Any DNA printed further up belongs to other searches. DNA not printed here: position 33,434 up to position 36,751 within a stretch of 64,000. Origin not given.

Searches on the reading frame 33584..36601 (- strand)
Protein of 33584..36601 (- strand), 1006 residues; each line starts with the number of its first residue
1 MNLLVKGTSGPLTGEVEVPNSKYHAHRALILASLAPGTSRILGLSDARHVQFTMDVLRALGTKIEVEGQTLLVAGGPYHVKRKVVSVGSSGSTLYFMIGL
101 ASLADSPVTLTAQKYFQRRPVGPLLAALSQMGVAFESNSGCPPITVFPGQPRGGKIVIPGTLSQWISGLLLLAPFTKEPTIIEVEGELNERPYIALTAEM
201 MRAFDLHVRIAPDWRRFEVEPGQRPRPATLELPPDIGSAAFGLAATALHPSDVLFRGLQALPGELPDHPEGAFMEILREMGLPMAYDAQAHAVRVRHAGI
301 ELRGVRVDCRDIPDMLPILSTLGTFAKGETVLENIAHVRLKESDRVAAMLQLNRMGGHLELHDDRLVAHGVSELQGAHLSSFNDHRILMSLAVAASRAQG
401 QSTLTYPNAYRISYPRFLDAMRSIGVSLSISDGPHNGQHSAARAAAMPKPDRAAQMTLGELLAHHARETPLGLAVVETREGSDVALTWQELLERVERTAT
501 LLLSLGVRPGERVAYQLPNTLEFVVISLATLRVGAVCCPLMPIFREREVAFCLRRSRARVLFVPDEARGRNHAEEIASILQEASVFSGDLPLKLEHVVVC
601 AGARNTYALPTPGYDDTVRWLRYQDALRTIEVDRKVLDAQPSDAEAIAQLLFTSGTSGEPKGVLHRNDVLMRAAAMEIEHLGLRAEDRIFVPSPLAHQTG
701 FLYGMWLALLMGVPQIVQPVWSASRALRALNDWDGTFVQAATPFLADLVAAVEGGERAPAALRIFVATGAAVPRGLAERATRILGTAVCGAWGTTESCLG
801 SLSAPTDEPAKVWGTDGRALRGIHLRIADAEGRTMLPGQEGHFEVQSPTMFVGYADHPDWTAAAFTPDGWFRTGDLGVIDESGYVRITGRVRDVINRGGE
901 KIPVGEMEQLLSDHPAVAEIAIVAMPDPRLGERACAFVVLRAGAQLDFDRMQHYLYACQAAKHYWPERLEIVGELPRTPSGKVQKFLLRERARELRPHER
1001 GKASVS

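Call 54: search_protein_families(library=ncbifam, proteins=[window:33584-36601:-], max_evalue=1e-8)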
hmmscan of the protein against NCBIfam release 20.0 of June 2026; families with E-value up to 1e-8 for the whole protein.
window:33584-36601:- (1006 aa): 107 families (the best 25 are shown)
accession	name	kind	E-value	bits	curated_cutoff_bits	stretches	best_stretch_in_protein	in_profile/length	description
TIGR03208.1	cyc_hxne_CoA_lg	equivalog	5.4e-135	451.2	792.3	1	445-990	15-538/538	cyclohexanecarboxylate-CoA ligase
NF004758.0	PRK06087.1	equivalog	3.5e-115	385.5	736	1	455-991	23-534/548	medium-chain fatty-acid--CoA ligase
NF004837.0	PRK06187.1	subfamily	3.9e-98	329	476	1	453-994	5-524/531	long-chain-fatty-acid--CoA ligase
TIGR01356.1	aroA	equivalog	2.3e-92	310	287.25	1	14-425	1-413/415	3-phosphoshikimate 1-carboxyvinyltransferase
NF005801.1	PRK07656.1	equivalog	3.5e-86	289.8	657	1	461-989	6-500/500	FadD3 family acyl-CoA ligase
NF009233.0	PRK12583.1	subfamily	4.4e-81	273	832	1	455-993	17-551/558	fatty acid CoA ligase family protein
NF005702.0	PRK07514.1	subfamily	3.8e-73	246.6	558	2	636-994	148-502/506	malonyl-CoA synthase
NF004814.0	PRK06164.1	equivalog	2.1e-72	244.4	677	1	452-999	6-537/540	acyl-CoA synthetase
NF006181.0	PRK08314.1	subfamily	9.9e-72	241.9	705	1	484-994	48-556/563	long-chain-fatty-acid--CoA ligase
NF006182.0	PRK08316.1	subfamily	1.8e-70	237.9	663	1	451-994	6-519/523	fatty acyl-CoA synthetase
NF005714.0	PRK07529.1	subfamily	2.7e-68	230.8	632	1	440-992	14-576/640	acyl-CoA synthetase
NF004797.0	PRK06145.1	equivalog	9.9e-66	222.1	850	2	632-991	136-494/499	acyl-CoA synthetase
NF004511.1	PRK05852.1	equivalog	2e-64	218.1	650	2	646-990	156-502/505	FadD7 family fatty acid--CoA ligase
NF006572.0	PRK09088.1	equivalog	6.3e-64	216.4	696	2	637-991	132-486/491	acyl-CoA synthetase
NF004808.0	PRK06155.1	equivalog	9.1e-63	212.3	722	1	441-993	6-523/542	ATP-dependent acyl-CoA ligase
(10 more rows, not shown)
